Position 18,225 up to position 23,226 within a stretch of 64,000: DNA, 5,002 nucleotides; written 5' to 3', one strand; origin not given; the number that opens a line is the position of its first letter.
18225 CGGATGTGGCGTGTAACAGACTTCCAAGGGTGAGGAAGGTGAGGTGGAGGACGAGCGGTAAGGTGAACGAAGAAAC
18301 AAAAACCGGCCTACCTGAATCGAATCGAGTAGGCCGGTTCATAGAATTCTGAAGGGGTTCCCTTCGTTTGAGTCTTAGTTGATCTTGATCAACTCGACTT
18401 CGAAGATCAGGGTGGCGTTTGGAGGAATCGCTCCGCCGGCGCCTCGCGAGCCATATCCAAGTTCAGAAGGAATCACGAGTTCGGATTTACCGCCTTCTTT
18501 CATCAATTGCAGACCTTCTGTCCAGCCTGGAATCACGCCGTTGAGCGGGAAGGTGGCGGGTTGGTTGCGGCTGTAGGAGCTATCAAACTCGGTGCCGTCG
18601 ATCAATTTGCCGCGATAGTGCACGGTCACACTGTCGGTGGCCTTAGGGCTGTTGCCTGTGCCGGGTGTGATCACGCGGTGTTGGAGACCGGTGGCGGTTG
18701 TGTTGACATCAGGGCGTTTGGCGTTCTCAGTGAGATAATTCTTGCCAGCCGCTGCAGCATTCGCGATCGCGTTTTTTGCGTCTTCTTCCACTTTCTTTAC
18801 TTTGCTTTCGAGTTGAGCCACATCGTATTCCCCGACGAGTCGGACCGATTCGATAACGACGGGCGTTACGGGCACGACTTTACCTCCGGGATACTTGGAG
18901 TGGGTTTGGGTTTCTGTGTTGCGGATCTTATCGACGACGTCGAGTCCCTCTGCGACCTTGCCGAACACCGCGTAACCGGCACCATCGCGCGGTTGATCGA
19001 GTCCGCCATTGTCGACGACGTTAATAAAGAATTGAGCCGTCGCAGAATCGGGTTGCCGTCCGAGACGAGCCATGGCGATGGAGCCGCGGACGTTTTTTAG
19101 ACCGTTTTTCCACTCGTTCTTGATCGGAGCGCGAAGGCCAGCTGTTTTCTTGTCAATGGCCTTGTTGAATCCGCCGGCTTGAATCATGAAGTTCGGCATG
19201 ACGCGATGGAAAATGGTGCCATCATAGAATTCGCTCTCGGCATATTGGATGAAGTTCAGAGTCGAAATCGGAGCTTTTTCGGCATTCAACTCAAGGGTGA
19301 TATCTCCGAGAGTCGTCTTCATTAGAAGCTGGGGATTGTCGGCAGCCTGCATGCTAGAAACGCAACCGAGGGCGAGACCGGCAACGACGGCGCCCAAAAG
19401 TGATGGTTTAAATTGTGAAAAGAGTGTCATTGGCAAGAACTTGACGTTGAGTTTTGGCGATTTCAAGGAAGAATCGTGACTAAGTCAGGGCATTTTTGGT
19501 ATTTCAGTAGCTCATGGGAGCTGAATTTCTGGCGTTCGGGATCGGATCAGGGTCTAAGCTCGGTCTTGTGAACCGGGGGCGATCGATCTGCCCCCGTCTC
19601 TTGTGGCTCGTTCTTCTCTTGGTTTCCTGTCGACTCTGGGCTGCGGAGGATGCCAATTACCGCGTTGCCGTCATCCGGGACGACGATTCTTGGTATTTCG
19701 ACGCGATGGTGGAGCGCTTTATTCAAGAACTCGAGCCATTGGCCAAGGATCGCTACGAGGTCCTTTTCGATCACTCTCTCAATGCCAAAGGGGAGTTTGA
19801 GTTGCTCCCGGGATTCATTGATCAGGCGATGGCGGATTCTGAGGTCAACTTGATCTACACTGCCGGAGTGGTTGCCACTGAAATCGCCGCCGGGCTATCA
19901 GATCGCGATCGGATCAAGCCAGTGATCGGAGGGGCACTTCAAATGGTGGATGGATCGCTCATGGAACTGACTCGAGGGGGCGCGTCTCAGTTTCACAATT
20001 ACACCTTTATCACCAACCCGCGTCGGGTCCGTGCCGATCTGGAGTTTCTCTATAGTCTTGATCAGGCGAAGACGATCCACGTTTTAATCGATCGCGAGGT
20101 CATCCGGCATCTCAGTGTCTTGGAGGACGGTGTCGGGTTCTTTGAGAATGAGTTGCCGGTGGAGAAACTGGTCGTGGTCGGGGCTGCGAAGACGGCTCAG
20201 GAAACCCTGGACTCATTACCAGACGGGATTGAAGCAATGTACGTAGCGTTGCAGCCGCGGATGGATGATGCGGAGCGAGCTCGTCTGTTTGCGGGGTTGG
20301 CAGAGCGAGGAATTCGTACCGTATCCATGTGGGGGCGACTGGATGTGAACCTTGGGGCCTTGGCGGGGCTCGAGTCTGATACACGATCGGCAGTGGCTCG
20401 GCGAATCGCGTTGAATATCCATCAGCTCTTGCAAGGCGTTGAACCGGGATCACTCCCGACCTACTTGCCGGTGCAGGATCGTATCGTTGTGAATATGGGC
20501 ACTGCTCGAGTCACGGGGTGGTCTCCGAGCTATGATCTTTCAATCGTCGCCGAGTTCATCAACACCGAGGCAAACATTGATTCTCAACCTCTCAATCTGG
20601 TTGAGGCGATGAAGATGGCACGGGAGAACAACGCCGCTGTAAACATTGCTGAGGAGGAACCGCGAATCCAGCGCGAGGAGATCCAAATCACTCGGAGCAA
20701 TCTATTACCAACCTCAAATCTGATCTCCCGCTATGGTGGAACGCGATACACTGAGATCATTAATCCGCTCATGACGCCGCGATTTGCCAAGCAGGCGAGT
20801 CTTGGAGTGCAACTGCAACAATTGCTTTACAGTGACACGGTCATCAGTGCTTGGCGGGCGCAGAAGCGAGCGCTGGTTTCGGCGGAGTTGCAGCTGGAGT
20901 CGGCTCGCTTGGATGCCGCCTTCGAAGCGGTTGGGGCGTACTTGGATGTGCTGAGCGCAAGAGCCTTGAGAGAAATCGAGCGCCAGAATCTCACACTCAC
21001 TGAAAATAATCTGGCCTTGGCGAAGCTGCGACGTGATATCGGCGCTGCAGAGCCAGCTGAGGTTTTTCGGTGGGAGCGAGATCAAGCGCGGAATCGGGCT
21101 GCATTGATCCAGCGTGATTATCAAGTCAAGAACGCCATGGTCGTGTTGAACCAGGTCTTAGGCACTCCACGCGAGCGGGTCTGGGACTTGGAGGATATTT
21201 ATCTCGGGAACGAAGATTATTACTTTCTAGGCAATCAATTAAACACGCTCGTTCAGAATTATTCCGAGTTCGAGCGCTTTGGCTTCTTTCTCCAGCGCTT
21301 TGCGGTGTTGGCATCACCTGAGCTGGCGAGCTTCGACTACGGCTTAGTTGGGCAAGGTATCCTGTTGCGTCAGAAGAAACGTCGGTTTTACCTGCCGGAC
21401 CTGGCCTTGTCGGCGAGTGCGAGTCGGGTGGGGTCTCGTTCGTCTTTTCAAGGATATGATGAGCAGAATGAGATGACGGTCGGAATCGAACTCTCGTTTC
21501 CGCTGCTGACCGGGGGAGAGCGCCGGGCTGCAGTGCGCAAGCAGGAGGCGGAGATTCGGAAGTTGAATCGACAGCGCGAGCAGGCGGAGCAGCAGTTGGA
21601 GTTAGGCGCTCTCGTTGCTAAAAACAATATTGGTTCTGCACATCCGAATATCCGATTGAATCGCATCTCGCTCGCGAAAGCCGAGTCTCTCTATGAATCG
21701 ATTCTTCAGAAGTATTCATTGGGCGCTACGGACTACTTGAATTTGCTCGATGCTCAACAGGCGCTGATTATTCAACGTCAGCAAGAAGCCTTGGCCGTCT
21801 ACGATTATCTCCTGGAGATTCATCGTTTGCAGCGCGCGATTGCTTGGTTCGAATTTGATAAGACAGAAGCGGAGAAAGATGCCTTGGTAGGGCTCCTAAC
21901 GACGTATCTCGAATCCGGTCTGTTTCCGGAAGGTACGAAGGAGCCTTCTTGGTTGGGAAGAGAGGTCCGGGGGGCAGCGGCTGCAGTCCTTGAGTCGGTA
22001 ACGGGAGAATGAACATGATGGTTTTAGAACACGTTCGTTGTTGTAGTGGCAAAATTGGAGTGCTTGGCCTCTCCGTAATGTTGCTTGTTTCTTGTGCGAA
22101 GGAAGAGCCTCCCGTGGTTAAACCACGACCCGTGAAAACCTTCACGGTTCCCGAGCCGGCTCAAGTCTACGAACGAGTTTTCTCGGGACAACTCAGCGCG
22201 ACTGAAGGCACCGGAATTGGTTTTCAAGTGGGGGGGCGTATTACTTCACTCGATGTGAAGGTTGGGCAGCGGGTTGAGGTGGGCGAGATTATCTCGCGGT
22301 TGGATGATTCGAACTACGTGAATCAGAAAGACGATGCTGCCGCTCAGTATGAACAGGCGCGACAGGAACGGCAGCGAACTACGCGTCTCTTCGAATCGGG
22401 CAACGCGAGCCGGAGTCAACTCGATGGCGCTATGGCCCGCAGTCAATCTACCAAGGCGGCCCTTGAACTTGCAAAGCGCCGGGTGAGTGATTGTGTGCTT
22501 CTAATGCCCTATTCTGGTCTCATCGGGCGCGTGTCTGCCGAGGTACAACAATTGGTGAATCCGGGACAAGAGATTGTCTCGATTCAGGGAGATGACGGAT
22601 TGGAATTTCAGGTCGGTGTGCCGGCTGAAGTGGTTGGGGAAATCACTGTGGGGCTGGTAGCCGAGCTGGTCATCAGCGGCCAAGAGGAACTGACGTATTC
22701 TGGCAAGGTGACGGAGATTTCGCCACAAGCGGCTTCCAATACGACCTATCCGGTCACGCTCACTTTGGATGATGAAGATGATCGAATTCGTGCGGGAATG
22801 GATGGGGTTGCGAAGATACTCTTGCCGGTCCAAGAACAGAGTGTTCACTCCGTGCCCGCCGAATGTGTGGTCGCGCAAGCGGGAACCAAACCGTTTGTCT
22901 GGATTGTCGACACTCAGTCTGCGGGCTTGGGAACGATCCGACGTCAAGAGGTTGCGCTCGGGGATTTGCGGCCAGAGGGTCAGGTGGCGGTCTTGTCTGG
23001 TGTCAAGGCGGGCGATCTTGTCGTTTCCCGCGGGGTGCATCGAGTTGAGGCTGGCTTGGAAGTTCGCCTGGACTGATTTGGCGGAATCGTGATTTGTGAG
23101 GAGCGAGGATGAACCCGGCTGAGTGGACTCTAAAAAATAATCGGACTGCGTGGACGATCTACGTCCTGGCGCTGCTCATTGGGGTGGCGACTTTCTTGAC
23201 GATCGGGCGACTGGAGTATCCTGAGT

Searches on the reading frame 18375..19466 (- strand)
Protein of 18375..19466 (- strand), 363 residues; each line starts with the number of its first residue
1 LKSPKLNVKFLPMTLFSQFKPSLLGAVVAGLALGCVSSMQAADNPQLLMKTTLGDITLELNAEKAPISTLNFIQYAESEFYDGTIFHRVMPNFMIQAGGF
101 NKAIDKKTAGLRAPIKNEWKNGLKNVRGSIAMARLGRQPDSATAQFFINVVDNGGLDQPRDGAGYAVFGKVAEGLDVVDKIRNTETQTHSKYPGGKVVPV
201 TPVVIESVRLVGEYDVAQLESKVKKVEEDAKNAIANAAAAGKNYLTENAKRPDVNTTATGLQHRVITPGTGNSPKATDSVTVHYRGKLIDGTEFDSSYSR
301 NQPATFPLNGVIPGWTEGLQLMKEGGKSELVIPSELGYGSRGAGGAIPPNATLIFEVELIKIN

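Call 29: search_protein_families(library=pfam, proteins=[window:18375-19466:-], max_evalue=0.001)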
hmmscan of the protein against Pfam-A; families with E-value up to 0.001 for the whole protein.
window:18375-19466:- (363 aa): 3 families
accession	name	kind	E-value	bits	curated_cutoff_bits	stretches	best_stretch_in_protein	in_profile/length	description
PF00160.26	Pro_isomerase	-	2.7e-42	145.1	21.7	1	48-208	3-157/159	Cyclophilin type peptidyl-prolyl cis-trans isomerase/CLD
PF00254.34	FKBP_C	-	2.3e-33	114.8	21.1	1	273-360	3-94/94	FKBP-type peptidyl-prolyl cis-trans isomerase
PF01346.23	FKBP_N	-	1.2e-07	33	22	1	221-265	53-97/97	Domain amino terminal to FKBP-type peptidyl-prolyl isomerase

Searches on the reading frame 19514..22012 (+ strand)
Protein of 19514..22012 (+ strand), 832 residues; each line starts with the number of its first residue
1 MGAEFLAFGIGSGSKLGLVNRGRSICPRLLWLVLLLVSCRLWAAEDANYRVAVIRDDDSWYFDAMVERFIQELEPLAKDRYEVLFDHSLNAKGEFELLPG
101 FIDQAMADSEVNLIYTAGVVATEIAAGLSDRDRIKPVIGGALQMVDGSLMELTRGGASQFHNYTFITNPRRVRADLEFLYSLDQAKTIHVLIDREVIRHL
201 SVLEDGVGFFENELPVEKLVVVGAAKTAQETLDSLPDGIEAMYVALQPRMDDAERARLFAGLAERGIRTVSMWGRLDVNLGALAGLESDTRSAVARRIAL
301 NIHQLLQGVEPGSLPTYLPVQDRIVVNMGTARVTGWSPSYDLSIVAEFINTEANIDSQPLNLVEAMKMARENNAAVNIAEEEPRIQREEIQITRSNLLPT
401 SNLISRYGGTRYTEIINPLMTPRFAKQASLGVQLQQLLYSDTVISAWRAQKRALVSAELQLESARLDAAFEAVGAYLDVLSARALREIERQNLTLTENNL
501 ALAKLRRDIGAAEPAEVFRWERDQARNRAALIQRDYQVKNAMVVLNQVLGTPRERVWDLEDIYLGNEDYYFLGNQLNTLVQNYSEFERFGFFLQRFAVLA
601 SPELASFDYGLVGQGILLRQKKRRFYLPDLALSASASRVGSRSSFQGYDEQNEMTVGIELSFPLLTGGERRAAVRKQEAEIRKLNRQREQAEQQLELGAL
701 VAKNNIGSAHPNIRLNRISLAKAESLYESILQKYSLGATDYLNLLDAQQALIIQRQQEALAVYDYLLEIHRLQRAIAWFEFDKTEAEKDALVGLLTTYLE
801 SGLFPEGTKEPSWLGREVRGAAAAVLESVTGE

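Call 29: search_protein_families(library=pfam, proteins=[window:19514-22012:+], max_evalue=0.001)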
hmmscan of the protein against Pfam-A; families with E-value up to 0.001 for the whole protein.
window:19514-22012:+ (832 aa): 1 family
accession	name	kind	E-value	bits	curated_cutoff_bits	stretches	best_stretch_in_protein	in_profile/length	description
PF02321.23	OEP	-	4.3e-45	154.3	22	2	620-776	31-186/187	Outer membrane efflux protein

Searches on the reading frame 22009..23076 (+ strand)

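Call 29: search_protein_families(library=pfam, proteins=[window:22009-23076:+], max_evalue=0.001)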
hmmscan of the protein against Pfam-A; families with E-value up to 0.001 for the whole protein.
window:22009-23076:+ (355 aa): 3 families
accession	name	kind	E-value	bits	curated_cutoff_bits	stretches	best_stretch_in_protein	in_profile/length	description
PF13437.12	HlyD_3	-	3.1e-15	57.3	22.2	1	167-263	5-106/106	HlyD family secretion protein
PF16576.10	HlyD_D23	-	3e-14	53.2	30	1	70-264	22-212/214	Barrel-sandwich domain of CusB or HlyD membrane-fusion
PF13533.13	Biotin_lipoyl_2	-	0.00055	20.1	29.8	1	73-99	6-32/32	Biotin-lipoyl like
